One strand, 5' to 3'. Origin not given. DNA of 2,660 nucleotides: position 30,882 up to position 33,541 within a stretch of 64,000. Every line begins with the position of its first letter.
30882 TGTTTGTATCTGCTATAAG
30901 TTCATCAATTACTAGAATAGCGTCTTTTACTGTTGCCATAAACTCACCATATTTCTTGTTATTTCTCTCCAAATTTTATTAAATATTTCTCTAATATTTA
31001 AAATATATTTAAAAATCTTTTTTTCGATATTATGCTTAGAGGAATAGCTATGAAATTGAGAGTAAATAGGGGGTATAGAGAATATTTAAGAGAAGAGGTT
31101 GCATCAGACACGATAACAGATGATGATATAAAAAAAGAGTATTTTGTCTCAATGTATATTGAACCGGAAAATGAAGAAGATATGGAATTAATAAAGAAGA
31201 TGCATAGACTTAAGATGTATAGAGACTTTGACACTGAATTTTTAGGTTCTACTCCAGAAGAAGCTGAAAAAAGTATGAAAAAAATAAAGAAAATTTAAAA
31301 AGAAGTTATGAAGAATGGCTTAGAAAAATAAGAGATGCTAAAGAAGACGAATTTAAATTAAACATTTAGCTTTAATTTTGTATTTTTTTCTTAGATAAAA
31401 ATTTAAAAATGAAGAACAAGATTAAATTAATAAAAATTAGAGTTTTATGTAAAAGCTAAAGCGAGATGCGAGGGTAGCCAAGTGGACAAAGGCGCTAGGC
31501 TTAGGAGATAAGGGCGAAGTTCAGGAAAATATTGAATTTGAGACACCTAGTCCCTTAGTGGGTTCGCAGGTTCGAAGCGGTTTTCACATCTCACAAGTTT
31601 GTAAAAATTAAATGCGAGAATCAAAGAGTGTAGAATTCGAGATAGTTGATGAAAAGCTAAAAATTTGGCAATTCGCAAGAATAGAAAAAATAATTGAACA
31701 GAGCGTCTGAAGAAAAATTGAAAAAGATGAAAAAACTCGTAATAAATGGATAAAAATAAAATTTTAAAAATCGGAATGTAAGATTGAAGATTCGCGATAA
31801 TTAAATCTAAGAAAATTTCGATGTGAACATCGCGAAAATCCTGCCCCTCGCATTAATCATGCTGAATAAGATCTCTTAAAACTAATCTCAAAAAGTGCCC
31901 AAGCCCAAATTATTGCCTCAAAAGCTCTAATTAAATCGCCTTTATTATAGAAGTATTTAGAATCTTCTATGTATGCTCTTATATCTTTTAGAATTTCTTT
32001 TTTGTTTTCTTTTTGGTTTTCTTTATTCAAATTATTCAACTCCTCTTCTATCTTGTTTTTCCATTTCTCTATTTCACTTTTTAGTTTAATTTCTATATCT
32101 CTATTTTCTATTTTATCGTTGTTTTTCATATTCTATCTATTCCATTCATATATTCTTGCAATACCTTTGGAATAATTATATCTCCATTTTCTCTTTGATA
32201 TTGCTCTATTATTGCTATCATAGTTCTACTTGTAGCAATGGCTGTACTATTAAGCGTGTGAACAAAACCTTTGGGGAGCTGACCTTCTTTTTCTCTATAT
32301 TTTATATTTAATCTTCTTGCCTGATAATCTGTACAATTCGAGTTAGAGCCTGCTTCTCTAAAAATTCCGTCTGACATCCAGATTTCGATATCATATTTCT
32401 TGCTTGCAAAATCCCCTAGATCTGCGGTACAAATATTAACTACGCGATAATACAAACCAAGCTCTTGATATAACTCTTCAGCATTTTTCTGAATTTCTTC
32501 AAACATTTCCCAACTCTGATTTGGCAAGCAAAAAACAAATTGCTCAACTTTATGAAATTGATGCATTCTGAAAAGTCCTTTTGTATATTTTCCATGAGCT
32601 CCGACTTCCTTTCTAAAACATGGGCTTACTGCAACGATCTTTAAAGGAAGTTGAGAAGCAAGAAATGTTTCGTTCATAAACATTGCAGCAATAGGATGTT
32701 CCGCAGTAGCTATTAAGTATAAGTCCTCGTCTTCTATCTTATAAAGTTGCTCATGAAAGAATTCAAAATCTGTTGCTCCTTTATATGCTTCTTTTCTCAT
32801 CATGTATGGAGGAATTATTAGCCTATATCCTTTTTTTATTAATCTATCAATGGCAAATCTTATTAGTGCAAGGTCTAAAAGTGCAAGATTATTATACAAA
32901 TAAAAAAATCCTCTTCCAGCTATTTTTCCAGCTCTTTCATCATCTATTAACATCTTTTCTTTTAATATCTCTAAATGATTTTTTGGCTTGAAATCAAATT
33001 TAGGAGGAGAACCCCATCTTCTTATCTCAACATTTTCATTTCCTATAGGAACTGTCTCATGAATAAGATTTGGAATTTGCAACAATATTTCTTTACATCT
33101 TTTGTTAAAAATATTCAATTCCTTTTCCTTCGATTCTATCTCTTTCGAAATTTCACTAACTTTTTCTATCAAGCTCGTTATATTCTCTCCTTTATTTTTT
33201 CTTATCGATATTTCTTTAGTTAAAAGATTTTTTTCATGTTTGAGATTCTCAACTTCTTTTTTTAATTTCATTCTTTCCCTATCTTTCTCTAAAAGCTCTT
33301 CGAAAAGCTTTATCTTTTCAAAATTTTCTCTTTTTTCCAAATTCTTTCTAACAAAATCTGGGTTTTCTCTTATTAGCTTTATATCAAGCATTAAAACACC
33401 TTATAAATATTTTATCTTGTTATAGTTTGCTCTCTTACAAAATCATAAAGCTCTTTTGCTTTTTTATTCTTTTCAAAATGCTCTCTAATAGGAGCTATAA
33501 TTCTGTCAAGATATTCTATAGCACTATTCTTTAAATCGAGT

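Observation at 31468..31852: tRNA-Leu(UAG) with a canonical intron plus a 262-nt bulge-helix-bulge intron in the T-loop (59/60)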

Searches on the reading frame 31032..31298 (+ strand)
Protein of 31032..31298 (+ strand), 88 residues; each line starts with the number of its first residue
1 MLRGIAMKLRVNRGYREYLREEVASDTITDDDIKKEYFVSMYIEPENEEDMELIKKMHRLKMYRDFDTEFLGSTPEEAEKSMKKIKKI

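Call 47: find_homologous_proteins(query=window:31032-31298:+, max_evalue=0.00001)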
Query window:31032-31298:+ (88 aa): 3 proteins with E <= 0.00001 among 3 candidates.
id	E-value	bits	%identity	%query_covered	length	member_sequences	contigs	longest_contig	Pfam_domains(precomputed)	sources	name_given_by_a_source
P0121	3.6e-49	182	100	100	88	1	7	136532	-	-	-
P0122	5.7e-29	118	70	91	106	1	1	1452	-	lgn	-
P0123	1.4e-27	113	69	91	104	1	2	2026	-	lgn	-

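Call 48: find_encoding_contigs(protein=P0122, flank=10000, max_places=4)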
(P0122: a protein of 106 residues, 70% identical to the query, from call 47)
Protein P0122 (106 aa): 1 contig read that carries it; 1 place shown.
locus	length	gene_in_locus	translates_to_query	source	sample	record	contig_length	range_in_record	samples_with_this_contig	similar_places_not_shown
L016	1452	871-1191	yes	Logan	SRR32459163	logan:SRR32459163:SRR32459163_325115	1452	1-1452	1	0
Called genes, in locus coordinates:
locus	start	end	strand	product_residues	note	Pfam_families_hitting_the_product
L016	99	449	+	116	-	PF04472:SepF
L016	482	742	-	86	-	PF03685:UPF0147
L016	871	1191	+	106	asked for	-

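Call 49: find_encoding_contigs(protein=P0123, flank=10000, max_places=4)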
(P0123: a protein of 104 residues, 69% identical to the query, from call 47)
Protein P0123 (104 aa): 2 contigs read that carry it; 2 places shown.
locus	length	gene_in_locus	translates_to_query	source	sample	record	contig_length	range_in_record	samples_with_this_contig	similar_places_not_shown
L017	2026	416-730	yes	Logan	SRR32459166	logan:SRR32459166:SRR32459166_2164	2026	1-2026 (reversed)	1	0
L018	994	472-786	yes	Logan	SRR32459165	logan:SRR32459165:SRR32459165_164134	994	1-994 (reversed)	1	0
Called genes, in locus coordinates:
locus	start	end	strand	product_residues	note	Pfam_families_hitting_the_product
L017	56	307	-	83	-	PF03685:UPF0147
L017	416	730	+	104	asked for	-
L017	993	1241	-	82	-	PF04010:DUF357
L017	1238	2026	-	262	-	?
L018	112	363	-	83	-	PF03685:UPF0147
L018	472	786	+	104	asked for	-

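Call 50: find_encoding_contigs(protein=P0121, flank=3000, max_places=8)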
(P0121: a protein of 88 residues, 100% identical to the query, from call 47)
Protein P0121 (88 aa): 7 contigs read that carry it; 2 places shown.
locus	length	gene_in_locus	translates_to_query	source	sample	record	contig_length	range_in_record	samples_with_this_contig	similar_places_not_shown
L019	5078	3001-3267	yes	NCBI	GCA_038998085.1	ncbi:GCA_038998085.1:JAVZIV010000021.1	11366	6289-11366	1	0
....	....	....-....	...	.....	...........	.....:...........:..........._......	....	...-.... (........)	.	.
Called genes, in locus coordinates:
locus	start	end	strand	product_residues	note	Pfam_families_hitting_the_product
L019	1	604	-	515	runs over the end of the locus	PF02885:Glycos_trans_3N, PF00591:Glycos_transf_3, PF07831:PYNP_C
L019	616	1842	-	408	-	PF02788:RuBisCO_large_N, PF00016:RuBisCO_large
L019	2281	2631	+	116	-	PF04472:SepF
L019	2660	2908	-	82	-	PF03685:UPF0147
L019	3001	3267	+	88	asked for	-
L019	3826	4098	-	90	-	PF04010:DUF357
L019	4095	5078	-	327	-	PF00587:tRNA-synt_2b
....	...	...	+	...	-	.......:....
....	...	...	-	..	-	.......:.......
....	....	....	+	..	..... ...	-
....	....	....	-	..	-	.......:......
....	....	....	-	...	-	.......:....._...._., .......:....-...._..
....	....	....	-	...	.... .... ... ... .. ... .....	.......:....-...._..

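Call 78: search_protein_families(library=ncbifam, proteins=[window:31032-31298:+], max_evalue=0.00001)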
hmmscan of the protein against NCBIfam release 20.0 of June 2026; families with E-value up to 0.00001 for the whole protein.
window:31032-31298:+ (88 aa): 0 families

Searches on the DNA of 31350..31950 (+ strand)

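Call 5: search_rna_families(source=window, start=31350, end=31950, threshold=evalue, max_evalue=10, show_alignments=4)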
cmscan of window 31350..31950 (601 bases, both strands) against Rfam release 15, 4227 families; matches with E-value up to 10: 2.
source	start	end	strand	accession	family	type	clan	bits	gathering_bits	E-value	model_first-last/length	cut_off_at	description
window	31620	31706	+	RF02155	NCRUPAR_2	Gene; lncRNA;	-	19.7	80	9.1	1-99/99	no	Non-protein coding RNA, upstream of F2R/PAR1 conserved region 2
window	31756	31841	-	RF02450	ncr1175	Gene; sRNA;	-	17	60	2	1-110/110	no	Bacillus sRNA ncr1175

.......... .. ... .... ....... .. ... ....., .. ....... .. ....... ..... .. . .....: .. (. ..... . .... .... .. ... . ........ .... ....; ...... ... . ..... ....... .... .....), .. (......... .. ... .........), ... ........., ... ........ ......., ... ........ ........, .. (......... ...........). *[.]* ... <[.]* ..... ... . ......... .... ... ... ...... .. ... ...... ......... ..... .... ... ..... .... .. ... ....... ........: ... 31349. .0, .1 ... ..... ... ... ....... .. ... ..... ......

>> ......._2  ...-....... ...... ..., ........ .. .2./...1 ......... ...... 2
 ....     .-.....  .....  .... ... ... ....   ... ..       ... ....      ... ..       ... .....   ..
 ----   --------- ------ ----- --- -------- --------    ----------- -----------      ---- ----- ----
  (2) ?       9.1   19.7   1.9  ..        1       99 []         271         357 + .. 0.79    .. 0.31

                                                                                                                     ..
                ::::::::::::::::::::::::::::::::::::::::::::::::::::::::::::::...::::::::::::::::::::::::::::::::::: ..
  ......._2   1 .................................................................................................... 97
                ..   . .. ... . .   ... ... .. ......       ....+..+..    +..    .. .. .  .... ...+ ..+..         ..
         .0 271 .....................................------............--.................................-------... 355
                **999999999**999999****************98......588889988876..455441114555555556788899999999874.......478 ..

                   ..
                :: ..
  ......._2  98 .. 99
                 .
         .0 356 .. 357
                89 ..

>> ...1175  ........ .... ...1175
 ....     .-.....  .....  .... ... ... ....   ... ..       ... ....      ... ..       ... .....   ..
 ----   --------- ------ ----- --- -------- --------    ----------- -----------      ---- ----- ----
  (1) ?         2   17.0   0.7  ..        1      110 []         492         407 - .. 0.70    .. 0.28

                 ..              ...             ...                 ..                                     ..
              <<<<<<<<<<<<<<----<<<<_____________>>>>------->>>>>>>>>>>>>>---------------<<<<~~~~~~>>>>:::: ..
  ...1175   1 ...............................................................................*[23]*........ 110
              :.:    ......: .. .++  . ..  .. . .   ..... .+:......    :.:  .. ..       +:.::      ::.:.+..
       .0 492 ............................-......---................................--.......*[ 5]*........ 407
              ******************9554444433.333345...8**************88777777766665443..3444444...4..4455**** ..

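Call 85: search_dna_similar(query=window:31590-31820:+, collection=phages, mode=distant, max_evalue=0.01, max_rows=5)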
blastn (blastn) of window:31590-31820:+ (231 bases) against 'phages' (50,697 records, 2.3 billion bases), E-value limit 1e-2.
No match.

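Call 86: search_dna_similar(query=window:31590-31820:+, collection=plasmids, mode=distant, max_evalue=0.01, max_rows=5)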
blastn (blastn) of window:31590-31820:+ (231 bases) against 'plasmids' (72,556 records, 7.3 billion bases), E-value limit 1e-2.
No match.

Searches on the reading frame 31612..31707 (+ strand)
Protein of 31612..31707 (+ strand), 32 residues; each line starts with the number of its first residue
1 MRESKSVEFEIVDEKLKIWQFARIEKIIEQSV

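Call 87: find_encoding_contigs(protein=window:31612-31707:+, flank=3000, max_places=6)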
Protein window:31612-31707:+ (32 aa): no gene with exactly this product is on record in the collection.

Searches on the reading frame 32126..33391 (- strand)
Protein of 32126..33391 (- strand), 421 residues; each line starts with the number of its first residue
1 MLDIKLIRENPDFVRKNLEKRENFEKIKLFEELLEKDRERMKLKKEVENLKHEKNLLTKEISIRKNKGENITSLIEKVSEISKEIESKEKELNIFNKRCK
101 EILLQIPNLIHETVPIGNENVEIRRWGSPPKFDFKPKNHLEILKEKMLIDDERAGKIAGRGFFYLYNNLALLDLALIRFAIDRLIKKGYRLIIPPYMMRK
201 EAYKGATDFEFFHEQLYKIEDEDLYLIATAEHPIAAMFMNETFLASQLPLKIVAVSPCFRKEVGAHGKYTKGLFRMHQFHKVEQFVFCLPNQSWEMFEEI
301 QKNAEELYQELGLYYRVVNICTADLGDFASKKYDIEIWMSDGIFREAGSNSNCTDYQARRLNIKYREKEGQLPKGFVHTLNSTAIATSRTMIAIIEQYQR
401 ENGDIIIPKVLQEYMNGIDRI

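Call 12: find_encoding_contigs(protein=window:32126-33391:-, flank=10000, max_places=6)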
Protein window:32126-33391:- (421 aa): 6 contigs read that carry it; 1 place shown.
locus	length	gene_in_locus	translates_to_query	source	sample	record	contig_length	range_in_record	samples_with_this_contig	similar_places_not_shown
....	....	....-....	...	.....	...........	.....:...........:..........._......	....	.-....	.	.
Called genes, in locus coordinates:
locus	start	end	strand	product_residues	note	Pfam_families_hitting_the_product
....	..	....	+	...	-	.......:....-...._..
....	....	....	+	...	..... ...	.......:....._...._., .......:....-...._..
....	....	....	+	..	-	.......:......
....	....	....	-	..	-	-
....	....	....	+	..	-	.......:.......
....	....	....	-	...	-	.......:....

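Call 14: find_homologous_proteins(query=window:32126-33391:-, max_evalue=1e-60)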
Query window:32126-33391:- (421 aa): 7998 proteins with E <= 1e-60 among 8000 candidates; the best 120 are listed.
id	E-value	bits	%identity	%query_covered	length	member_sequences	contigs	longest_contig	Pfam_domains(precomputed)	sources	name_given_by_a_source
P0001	1.4e-278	941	100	100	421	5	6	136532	PF00587.31,PF02403.28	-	-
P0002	2.8e-246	835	86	100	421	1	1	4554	PF00587.31,PF02403.28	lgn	-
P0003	2.8e-241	818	84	100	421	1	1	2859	PF00587.31,PF02403.28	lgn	-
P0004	5.8e-231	784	81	100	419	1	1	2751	PF00587.31,PF02403.28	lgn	-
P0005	5.6e-197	673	68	100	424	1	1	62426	PF00587.31,PF02403.28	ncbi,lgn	ncbi:MAG: serine--tRNA ligase [Candidatus Aenigmatarchaeota archaeon]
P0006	7.3e-188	643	69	99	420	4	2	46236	PF00587.31,PF02403.28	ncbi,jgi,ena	-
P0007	1.7e-185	635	68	99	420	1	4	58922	PF00587.31,PF02403.28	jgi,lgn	jgi:seryl-tRNA synthetase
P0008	3.8e-185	634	69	99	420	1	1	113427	PF00587.31,PF02403.28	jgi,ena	-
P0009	2.8e-181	621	65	100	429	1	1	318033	PF00587.31,PF02403.28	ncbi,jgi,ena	-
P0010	3.2e-181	621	64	100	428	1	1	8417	PF00587.31,PF02403.28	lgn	-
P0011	5.8e-181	620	63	100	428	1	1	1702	PF00587.31,PF02403.28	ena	-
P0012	3.0e-180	617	63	100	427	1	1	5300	PF00587.31,PF02403.28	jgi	jgi:seryl-tRNA synthetase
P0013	9.4e-180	616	63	100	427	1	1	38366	PF00587.31,PF02403.28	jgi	jgi:seryl-tRNA synthetase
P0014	9.7e-180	616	63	100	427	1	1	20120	PF00587.31,PF02403.28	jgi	jgi:seryl-tRNA synthetase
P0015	1.7e-179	615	64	100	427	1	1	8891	PF00587.31,PF02403.28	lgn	-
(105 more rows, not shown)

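Call 15: find_encoding_contigs(protein=P0002, flank=10000, max_places=3)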
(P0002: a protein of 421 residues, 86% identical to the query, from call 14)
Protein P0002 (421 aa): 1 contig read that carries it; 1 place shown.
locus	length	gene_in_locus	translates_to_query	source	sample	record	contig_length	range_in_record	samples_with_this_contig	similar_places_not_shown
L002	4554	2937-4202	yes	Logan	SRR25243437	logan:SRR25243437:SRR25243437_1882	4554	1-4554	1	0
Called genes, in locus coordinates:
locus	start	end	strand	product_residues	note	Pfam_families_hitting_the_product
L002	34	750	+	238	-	PF00590:TP_methylase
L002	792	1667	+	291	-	PF04015:DUF362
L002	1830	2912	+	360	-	PF00579:tRNA-synt_1b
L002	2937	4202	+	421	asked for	PF02403:Seryl_tRNA_N, PF00587:tRNA-synt_2b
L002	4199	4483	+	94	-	PF04010:DUF357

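Call 16: find_encoding_contigs(protein=P0003, flank=10000, max_places=3)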
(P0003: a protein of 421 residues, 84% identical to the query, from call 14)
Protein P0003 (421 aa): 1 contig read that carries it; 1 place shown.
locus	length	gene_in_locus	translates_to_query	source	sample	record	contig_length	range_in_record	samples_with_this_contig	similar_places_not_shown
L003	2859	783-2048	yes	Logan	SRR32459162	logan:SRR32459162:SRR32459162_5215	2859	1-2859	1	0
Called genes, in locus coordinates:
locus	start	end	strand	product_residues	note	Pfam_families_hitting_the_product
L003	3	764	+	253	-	?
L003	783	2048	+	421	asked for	PF02403:Seryl_tRNA_N, PF00587:tRNA-synt_2b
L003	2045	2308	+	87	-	PF04010:DUF357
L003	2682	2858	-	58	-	?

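Call 17: find_encoding_contigs(protein=P0004, flank=10000, max_places=3)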
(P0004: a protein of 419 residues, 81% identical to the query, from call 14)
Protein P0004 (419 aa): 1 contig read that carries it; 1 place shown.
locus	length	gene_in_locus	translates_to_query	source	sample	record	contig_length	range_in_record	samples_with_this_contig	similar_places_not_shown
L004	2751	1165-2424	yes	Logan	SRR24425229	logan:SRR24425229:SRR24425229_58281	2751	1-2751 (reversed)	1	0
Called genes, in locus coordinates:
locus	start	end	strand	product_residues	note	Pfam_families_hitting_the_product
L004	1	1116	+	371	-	?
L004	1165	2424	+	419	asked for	PF02403:Seryl_tRNA_N, PF00587:tRNA-synt_2b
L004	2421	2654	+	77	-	PF04010:DUF357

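Call 18: find_encoding_contigs(protein=P0005, flank=10000, max_places=3)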
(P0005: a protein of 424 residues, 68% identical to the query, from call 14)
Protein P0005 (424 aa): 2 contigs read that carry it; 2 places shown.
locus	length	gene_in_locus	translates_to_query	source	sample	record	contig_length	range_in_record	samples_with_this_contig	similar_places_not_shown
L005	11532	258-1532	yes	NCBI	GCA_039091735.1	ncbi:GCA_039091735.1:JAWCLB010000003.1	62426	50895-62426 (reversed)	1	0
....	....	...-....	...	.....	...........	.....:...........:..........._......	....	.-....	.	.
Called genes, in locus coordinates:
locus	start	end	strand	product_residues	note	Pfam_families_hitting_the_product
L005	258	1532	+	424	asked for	PF02403:Seryl_tRNA_N, PF00587:tRNA-synt_2b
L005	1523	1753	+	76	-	PF04010:DUF357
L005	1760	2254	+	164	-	PF00881:Nitroreductase, PF14512:TM1586_NiRdase, PF00881:Nitroreductase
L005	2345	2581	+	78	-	-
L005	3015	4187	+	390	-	PF00149:Metallophos, PF12850:Metallophos_2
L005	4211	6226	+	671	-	PF02463:SMC_N (weak), PF13175:AAA_15 (weak), PF13476:AAA_23, PF13514:AAA_27 (weak), PF13555:AAA_29 (weak), PF13304:AAA_21 (faint)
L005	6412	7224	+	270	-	PF00413:Peptidase_M10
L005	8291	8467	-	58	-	-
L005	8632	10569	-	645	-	-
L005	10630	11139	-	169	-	PF01033:Somatomedin_B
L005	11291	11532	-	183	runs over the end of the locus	PF04919:DUF655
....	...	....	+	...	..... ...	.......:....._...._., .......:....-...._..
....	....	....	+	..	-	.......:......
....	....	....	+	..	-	?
